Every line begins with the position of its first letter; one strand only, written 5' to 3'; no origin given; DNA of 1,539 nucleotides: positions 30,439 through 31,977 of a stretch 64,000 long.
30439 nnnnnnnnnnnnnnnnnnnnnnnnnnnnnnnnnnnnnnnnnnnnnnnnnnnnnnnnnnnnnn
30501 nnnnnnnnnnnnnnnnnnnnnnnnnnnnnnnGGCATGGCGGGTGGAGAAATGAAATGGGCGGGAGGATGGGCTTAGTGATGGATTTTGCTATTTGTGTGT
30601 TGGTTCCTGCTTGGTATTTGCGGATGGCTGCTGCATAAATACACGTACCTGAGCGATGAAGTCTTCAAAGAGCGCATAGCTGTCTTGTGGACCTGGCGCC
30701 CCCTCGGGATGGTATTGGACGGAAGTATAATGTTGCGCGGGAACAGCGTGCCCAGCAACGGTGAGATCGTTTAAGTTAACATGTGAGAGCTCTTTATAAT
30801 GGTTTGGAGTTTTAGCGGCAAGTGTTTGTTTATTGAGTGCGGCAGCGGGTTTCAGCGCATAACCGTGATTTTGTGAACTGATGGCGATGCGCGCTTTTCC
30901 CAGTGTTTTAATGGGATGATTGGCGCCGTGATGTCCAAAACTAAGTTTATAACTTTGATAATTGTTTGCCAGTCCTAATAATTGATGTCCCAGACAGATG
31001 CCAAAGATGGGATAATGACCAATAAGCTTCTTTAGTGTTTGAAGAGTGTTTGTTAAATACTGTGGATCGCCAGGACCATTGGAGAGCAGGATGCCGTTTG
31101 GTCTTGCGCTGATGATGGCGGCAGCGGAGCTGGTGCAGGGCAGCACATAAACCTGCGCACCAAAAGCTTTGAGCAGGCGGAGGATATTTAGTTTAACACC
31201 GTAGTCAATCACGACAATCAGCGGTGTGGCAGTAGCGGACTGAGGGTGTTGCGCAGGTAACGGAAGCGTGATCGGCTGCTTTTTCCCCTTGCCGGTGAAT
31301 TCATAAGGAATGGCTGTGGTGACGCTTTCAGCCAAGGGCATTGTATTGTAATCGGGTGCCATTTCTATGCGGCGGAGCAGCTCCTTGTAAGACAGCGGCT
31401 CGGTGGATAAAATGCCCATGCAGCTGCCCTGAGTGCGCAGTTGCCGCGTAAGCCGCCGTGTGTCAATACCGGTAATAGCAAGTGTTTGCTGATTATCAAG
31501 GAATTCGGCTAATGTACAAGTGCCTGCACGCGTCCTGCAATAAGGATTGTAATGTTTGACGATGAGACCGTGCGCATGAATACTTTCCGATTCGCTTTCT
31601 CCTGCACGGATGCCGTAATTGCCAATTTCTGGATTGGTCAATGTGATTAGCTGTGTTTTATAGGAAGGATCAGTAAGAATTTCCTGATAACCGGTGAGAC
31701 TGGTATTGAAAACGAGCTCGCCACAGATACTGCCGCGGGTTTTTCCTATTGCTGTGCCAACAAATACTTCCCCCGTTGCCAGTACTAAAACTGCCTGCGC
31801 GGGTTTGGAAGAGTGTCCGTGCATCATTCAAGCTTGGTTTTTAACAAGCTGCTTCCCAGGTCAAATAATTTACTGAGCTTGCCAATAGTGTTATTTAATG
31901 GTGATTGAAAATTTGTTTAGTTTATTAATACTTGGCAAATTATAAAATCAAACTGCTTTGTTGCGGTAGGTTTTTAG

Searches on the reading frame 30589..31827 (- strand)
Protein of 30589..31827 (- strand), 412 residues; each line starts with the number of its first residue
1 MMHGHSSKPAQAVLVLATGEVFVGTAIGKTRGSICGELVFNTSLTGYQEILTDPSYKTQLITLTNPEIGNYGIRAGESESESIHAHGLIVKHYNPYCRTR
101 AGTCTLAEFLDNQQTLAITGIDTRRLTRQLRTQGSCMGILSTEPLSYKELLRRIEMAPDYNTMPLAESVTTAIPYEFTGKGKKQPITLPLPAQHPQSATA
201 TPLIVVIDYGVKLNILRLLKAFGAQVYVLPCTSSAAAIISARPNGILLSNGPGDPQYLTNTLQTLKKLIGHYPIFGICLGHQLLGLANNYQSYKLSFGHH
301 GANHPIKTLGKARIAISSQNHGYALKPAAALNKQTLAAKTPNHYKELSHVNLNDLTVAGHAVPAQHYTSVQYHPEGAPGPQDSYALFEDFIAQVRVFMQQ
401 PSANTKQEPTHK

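Call 63: search_protein_families(library=pfam, proteins=[window:30589-31827:-], max_evalue=0.00001)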
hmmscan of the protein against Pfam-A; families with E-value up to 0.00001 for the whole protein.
window:30589-31827:- (412 aa): 2 families
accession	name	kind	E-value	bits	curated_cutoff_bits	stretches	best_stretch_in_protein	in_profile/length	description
PF00988.28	CPSase_sm_chain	-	1.4e-42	144.9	27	1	14-139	1-125/126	Carbamoyl-phosphate synthase small chain, CPSase domain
PF00117.34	GATase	-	1.6e-37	129.5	22.8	1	205-391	1-188/190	Glutamine amidotransferase class-I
